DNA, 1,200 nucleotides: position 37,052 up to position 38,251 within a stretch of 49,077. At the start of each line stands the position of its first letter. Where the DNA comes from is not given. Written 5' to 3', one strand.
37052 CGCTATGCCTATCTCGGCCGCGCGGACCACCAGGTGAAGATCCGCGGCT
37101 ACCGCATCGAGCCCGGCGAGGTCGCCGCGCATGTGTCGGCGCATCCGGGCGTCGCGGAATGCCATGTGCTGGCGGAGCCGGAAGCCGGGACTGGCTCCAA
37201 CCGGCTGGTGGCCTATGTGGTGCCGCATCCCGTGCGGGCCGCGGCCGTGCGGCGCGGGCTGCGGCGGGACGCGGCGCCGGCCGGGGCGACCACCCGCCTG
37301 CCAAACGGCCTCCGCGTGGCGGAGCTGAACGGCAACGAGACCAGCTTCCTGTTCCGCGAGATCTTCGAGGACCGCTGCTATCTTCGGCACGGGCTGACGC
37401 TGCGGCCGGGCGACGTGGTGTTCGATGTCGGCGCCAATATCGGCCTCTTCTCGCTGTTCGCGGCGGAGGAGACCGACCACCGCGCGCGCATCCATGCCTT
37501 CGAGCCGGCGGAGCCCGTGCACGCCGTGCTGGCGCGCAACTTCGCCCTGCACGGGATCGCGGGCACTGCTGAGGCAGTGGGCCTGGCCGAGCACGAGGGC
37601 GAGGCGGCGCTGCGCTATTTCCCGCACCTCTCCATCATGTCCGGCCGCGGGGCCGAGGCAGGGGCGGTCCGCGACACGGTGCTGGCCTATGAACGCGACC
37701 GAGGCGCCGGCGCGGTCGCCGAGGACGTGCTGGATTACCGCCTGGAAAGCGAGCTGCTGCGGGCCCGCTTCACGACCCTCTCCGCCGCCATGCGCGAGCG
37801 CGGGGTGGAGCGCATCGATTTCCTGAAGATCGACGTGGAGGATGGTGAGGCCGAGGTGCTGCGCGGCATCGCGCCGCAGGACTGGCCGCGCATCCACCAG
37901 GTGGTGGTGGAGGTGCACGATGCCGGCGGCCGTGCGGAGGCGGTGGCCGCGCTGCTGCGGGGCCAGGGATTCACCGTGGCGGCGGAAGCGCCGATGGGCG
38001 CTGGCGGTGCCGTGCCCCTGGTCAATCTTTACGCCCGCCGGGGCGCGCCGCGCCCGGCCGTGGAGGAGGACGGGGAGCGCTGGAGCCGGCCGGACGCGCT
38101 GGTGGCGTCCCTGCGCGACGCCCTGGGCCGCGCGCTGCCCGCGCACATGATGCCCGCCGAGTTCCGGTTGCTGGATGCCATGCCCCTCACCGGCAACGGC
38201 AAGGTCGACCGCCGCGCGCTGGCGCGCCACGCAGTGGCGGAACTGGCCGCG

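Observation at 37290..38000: FkbM-family methyltransferase fold inserted into a Thr-specific adenylation domain, immediately before a Cys heterocyclization module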

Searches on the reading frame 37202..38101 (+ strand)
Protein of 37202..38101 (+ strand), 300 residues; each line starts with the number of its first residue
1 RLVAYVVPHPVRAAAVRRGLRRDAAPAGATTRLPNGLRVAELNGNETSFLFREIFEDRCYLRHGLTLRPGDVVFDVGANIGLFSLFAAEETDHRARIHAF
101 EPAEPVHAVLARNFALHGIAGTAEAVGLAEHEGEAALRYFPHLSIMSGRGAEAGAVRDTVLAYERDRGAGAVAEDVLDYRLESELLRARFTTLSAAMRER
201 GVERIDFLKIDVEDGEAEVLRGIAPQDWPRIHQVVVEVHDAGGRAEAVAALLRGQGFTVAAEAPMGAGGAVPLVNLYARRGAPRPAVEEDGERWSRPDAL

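Call 6: search_protein_families(library=ncbifam, proteins=[window:37202-38101:+], max_evalue=0.01)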
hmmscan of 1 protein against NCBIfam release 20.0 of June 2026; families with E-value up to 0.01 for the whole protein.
window:37202-38101:+ (300 aa): 2 families
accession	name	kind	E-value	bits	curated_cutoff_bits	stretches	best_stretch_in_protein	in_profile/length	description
TIGR01444.1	fkbM_fam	subfamily_domain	1.8e-23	83.6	37.7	1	72-239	1-143/143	FkbM family methyltransferase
TIGR02469.1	CbiT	equivalog_domain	0.0079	16.5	78.3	0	63-118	13-67/124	precorrin-6Y C5,15-methyltransferase (decarboxylating) subunit CbiT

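Call 10: search_solved_structures(query=window:37202-38101:+, max_evalue=1, show_alignments=2)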
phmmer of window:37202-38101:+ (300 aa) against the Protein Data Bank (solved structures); distinct sequences matched with E-value up to 1: 3.
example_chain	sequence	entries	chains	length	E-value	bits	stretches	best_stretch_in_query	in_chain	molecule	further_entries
4cja_A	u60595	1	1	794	1.4e-05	28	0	194-253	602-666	BURRH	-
4cj9_A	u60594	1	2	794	1.7e-05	27.6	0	194-253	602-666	BURRH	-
2b25_A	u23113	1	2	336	0.37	13.4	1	65-114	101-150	hypothetical protein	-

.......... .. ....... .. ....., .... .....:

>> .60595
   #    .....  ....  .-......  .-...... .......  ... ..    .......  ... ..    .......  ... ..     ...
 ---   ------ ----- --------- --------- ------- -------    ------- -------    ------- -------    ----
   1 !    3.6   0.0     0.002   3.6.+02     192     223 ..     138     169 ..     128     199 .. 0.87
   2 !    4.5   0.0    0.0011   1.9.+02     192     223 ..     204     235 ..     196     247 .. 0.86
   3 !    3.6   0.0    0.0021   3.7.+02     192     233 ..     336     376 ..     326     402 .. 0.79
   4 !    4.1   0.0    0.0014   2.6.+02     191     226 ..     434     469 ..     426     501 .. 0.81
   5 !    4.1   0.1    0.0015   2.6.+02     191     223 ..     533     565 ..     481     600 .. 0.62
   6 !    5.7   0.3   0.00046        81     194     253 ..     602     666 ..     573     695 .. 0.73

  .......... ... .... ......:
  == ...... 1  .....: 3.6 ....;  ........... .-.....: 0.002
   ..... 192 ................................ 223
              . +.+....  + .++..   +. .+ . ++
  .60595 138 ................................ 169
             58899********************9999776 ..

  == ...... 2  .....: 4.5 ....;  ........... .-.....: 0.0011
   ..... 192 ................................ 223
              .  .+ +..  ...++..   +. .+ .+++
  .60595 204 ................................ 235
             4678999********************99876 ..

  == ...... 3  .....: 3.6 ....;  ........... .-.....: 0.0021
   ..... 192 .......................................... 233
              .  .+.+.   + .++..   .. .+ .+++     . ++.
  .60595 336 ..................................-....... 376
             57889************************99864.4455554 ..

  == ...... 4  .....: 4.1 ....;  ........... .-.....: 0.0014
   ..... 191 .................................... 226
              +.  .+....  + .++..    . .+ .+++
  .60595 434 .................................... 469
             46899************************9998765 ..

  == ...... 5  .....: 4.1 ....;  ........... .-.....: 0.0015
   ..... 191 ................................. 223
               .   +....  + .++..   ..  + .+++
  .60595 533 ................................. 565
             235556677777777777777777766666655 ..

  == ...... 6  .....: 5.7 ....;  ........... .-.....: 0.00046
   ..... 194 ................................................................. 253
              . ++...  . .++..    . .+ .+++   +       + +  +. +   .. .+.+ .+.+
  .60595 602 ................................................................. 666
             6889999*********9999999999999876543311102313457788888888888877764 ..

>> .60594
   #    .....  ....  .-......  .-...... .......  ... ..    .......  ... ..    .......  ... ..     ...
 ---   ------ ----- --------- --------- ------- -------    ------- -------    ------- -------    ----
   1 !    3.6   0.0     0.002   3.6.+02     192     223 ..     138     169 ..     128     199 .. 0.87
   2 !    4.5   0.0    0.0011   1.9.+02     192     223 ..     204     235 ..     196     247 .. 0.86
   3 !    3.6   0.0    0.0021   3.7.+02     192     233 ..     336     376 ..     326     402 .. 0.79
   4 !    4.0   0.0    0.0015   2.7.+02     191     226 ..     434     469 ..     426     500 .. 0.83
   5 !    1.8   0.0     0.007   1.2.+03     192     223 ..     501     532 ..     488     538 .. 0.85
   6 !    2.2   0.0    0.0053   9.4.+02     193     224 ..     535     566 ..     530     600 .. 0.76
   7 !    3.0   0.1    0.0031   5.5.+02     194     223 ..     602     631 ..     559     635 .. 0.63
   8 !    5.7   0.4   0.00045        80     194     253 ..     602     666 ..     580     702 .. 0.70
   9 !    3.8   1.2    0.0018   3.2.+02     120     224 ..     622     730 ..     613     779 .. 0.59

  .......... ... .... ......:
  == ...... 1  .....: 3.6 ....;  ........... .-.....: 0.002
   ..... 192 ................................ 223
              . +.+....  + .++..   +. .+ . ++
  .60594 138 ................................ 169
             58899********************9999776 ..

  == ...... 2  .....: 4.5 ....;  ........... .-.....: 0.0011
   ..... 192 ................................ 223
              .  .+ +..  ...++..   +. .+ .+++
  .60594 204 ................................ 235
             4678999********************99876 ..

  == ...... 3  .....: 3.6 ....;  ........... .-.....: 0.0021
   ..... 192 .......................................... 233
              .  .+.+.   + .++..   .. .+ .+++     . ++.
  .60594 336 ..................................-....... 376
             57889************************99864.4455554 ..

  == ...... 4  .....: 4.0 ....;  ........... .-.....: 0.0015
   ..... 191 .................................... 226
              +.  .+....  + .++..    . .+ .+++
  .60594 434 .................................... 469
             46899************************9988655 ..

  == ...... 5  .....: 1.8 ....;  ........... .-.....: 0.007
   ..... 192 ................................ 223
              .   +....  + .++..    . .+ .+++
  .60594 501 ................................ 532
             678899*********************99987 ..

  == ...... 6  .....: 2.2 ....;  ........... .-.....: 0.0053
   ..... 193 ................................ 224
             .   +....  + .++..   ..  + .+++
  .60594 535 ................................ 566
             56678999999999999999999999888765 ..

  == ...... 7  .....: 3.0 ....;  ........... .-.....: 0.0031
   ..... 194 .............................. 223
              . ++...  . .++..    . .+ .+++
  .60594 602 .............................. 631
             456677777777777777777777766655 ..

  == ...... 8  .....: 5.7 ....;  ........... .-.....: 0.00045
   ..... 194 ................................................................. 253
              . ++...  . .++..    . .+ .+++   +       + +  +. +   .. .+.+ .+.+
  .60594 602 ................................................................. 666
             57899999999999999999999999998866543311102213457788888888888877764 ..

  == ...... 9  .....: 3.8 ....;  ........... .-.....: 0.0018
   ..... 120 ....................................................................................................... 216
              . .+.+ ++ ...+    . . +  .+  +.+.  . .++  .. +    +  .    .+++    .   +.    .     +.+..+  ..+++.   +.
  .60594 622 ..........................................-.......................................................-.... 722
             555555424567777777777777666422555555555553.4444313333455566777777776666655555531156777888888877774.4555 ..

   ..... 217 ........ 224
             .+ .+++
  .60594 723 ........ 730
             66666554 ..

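Call 11: find_homologous_proteins(query=window:37202-38101:+, max_evalue=0.00001)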
Query window:37202-38101:+ (300 aa): 209 proteins with E <= 0.00001 among 8000 candidates; the best 120 are listed.
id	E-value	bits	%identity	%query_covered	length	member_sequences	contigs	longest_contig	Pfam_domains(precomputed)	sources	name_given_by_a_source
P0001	8.5e-72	260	50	93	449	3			PF05050.20,PF00501.35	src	-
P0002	2.0e-58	216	43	99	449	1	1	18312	PF05050.20,PF13193.13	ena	-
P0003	3.3e-55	206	43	96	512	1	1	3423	PF00550.32,PF05050.20,PF13193.13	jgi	jgi:FkbM family methyltransferase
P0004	2.0e-53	200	45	79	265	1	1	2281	PF05050.20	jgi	-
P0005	1.0e-52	197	44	81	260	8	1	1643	PF05050.20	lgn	-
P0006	3.7e-52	196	42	97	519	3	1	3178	PF00550.32,PF05050.20,PF13193.13,PF05575.17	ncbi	ncbi:hypothetical protein LTR23_011238, partial [Exophiala sp. CCFEE 6169]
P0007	4.7e-52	195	45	86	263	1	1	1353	PF05050.20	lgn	-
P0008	2.1e-51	193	38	100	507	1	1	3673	PF00550.32,PF05050.20,PF13193.13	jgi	jgi:FkbM family methyltransferase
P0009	5.2e-51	192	39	90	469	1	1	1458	PF13383.13,PF05050.20,PF13193.13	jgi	jgi:FkbM family methyltransferase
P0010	8.6e-51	191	44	89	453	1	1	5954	PF00550.32,PF05050.20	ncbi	ncbi:MAG: FkbM family methyltransferase, partial [Planctomycetaceae bacterium]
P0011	1.4e-50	190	41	92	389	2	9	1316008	PF05050.20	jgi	jgi:FkbM family methyltransferase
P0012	8.8e-50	188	43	83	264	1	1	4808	PF05050.20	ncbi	-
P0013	2.2e-49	187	43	93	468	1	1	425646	PF00550.32,PF05050.20,PF13193.13,PF05575.17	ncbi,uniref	ncbi:FkbM family methyltransferase [Streptomyces sp. NPDC005820]|uniref:FkbM family methyltransferas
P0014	1.3e-48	184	44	84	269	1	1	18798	PF05050.20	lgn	-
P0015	2.6e-48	183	43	87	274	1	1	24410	PF05050.20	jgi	jgi:FkbM family methyltransferase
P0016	2.6e-48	183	45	92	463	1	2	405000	PF00550.32,PF05050.20,PF05575.17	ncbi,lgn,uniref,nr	ncbi:methyltransferase [Streptomyces yokosukanensis]|uniref:Methyltransferase n=1 Tax=Streptomyces y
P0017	4.7e-48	182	47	83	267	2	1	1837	PF05050.20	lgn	-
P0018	5.3e-48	182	44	78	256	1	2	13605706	PF05050.20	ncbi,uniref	ncbi:FkbM family methyltransferase [Pendulispora rubella]|uniref:FkbM family methyltransferase n=1 T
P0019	7.3e-48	182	45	84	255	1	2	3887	PF05050.20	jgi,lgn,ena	-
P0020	1.2e-47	181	41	99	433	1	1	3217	PF05050.20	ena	-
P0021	2.2e-47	180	43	85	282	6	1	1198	PF05050.20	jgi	jgi:phthiocerol/phenolphthiocerol synthesis type-I polyketide synthase E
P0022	2.8e-47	180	43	82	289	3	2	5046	PF05050.20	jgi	jgi:FkbM family methyltransferase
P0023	5.3e-47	179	46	85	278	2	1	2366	PF05050.20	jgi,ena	jgi:FkbM family methyltransferase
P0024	1.5e-46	177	42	92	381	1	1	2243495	PF05050.20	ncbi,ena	-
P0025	2.7e-46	176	47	76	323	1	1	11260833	PF05050.20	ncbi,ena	-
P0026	3.9e-46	176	41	91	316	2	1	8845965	PF05050.20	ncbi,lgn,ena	-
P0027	7.7e-46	175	45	83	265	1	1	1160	PF05050.20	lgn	-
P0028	8.5e-46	175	42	78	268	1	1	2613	PF05050.20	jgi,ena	jgi:FkbM family methyltransferase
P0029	9.3e-46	175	47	79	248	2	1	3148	PF05050.20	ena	-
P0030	1.0e-45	174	43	86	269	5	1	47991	PF05050.20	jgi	jgi:phthiocerol/phenolphthiocerol synthesis type-I polyketide synthase E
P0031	1.1e-45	174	44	83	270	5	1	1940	PF05050.20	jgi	-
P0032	1.6e-45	174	42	84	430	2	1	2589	PF00550.32,PF05050.20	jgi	jgi:FkbM family methyltransferase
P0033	2.1e-45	173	42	82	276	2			PF05050.20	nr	nr:FkbM family methyltransferase [Fodinicola feengrottensis]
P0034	2.6e-45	173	43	83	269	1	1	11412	PF05050.20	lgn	-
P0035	3.3e-45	173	42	86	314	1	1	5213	PF05050.20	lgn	-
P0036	6.1e-45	172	43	83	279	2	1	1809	PF05050.20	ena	-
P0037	6.2e-45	172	43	87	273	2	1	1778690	PF05050.20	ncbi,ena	-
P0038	7.2e-45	172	45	85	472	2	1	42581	PF00550.32,PF05050.20,PF05575.17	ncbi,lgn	ncbi:FkbM family methyltransferase [Streptomyces sp. NPDC002536]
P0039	1.4e-44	171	44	83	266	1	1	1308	PF05050.20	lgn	-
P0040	1.3e-43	168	42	85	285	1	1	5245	PF05050.20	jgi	jgi:FkbM family methyltransferase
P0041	1.3e-43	168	40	94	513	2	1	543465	PF00550.32,PF05050.20,PF13193.13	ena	-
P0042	1.9e-43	167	41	83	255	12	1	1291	PF05050.20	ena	-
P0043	2.3e-43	167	40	83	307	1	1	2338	PF05050.20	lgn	-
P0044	4.5e-43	166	43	78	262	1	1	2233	PF05050.20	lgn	-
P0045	4.9e-43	166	43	83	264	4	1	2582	PF05050.20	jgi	-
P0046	5.8e-43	165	41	83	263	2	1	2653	PF05050.20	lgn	-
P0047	6.8e-43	165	42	77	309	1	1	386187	PF05050.20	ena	-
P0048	1.1e-42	165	40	83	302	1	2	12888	PF05050.20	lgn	-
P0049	2.7e-42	163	42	83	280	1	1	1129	PF05050.20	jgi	jgi:FkbM family methyltransferase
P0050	3.6e-42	163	44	78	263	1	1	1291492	PF05050.20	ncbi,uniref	ncbi:FkbM family methyltransferase [Streptomyces sp. NPDC015131]|uniref:FkbM family methyltransferas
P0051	1.3e-41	161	40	81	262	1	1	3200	PF05050.20,PF05575.17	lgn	-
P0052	2.4e-41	160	40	99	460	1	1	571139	PF00550.32,PF05050.20,PF05575.17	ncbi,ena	-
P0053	5.2e-41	159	41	83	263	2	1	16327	PF05050.20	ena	-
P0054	7.3e-41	159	44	79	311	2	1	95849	PF05050.20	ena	-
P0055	8.3e-41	158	40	83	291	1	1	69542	PF05050.20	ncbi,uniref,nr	ncbi:FkbM family methyltransferase [Paludisphaera soli]|uniref:FkbM family methyltransferase n=1 Tax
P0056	1.5e-40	158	39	84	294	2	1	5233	PF05050.20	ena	-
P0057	2.0e-40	157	42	78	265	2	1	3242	PF05050.20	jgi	jgi:FkbM family methyltransferase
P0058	3.2e-40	156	41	82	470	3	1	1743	PF00550.32,PF05050.20,PF05575.17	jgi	jgi:FkbM family methyltransferase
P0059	3.6e-40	156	40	83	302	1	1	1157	PF05050.20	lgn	-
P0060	1.3e-39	154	38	85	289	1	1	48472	PF05050.20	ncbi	ncbi:MAG: FkbM family methyltransferase [Isosphaeraceae bacterium]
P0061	2.4e-39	154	40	79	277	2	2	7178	PF05050.20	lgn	-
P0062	3.2e-39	153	42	85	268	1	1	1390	PF05050.20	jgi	jgi:FkbM family methyltransferase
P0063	4.1e-39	153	39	76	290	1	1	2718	PF05050.20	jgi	jgi:FkbM family methyltransferase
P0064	4.6e-39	153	41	76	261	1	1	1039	PF05050.20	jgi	jgi:FkbM family methyltransferase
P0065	5.3e-39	152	43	70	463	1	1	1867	PF00550.32,PF05050.20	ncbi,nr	ncbi:MAG TPA: FkbM family methyltransferase, partial [Solirubrobacterales bacterium]|nr:FkbM family 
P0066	5.6e-39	152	37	87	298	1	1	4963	PF05050.20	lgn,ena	-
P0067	7.9e-39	152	40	87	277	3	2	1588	PF05050.20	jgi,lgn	jgi:FkbM family methyltransferase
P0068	8.5e-39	152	42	84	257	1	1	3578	PF05050.20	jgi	jgi:FkbM family methyltransferase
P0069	1.4e-38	151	39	87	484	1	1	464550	PF00550.32,PF05050.20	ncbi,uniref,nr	ncbi:FkbM family methyltransferase [Streptomyces sp. TBY4]|uniref:FkbM family methyltransferase n=1 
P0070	1.6e-38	151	37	80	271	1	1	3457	PF05050.20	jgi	jgi:FkbM family methyltransferase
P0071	1.8e-38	151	37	83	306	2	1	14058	PF05050.20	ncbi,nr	ncbi:MAG TPA: FkbM family methyltransferase [Longimicrobiaceae bacterium]|nr:FkbM family methyltrans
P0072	4.7e-38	149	39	85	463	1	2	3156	PF00550.32,PF05050.20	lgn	-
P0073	6.2e-38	149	40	75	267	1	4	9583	PF05050.20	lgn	-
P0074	1.5e-37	148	38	83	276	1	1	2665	PF05050.20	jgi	jgi:hypothetical protein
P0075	1.7e-37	148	40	78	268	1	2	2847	PF05050.20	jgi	jgi:phthiocerol/phenolphthiocerol synthesis type-I polyketide synthase E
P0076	2.8e-37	147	36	90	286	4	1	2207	PF05050.20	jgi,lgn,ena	jgi:FkbM family methyltransferase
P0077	3.9e-37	146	41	75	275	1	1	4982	PF05050.20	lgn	-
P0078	6.4e-37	146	41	76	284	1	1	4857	PF05050.20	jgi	jgi:FkbM family methyltransferase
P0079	7.5e-37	145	35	89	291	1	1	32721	PF05050.20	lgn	-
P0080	8.0e-37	145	38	82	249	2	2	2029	PF05050.20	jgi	-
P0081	1.2e-36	145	38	83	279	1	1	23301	PF05050.20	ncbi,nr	ncbi:MAG: methyltransferase FkbM family [Gemmataceae bacterium]|nr:methyltransferase FkbM family [Ge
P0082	5.4e-36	143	39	76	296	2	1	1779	PF05050.20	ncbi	-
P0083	7.9e-36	142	42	81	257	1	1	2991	PF05050.20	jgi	-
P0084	8.2e-36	142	37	76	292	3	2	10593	PF05050.20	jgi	jgi:FkbM family methyltransferase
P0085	9.9e-36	142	38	77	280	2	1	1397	PF05050.20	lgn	-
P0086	1.7e-35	141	39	78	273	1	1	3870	PF05050.20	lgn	-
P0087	3.6e-35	140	38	80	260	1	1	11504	PF05050.20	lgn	-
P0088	4.0e-35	140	34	84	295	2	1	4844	PF05050.20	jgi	jgi:FkbM family methyltransferase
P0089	4.1e-35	140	37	77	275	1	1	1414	PF05050.20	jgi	jgi:FkbM family methyltransferase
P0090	4.7e-35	140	40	78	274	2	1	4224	PF05050.20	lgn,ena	-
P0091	7.4e-35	139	38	83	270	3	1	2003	PF05050.20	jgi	-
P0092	8.0e-35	139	37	83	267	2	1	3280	PF05050.20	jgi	jgi:FkbM family methyltransferase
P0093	8.6e-35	139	36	83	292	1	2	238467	PF05050.20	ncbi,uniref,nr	ncbi:FkbM family methyltransferase [Paludisphaera rhizosphaerae]|uniref:FkbM family methyltransferas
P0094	8.6e-35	139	37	83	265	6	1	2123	PF05050.20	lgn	-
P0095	1.0e-34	138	38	83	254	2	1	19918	PF05050.20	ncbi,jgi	jgi:FkbM family methyltransferase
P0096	1.1e-34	138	35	84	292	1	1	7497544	PF05050.20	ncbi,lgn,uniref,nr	ncbi:FkbM family methyltransferase [Paludisphaera borealis]|uniref:31-O-demethyl-FK506 methyltransfe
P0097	1.2e-34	138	36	84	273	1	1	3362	PF05050.20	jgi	jgi:FkbM family methyltransferase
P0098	1.2e-34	138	37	79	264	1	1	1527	PF05050.20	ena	-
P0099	1.3e-34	138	37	76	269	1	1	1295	PF05050.20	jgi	jgi:FkbM family methyltransferase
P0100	2.0e-34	137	38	84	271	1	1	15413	PF05050.20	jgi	jgi:FkbM family methyltransferase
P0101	2.5e-34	137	37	84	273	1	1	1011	PF05050.20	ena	-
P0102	3.2e-34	137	34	84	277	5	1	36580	PF05050.20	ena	-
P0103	3.9e-34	136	37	83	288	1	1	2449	PF05050.20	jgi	jgi:hypothetical protein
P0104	4.0e-34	136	38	78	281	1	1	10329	PF05050.20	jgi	-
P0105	4.9e-34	136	45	44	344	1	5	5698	PF05050.20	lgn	-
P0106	7.4e-34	136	37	81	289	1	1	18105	PF05050.20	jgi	jgi:FkbM family methyltransferase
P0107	8.4e-34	135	38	83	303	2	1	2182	PF05050.20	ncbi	-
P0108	8.8e-34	135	33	87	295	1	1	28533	PF05050.20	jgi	jgi:FkbM family methyltransferase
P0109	1.2e-33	135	34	85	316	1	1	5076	PF05050.20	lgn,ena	-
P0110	2.3e-33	134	33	81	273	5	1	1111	PF05050.20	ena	-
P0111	4.0e-33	133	36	75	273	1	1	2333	PF05050.20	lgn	-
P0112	4.5e-33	133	40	84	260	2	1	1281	PF05050.20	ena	-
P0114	1.3e-32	132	36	76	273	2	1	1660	PF05050.20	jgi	-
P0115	2.3e-32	131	38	71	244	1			PF05050.20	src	-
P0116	2.8e-32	130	38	73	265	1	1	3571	PF05050.20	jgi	jgi:FkbM family methyltransferase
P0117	3.5e-32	130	38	85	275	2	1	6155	PF05050.20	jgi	-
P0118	3.9e-32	130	37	77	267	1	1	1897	PF05050.20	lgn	-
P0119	6.4e-32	129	35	77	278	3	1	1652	PF05050.20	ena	-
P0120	1.0e-31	129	35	84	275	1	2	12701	PF05050.20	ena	-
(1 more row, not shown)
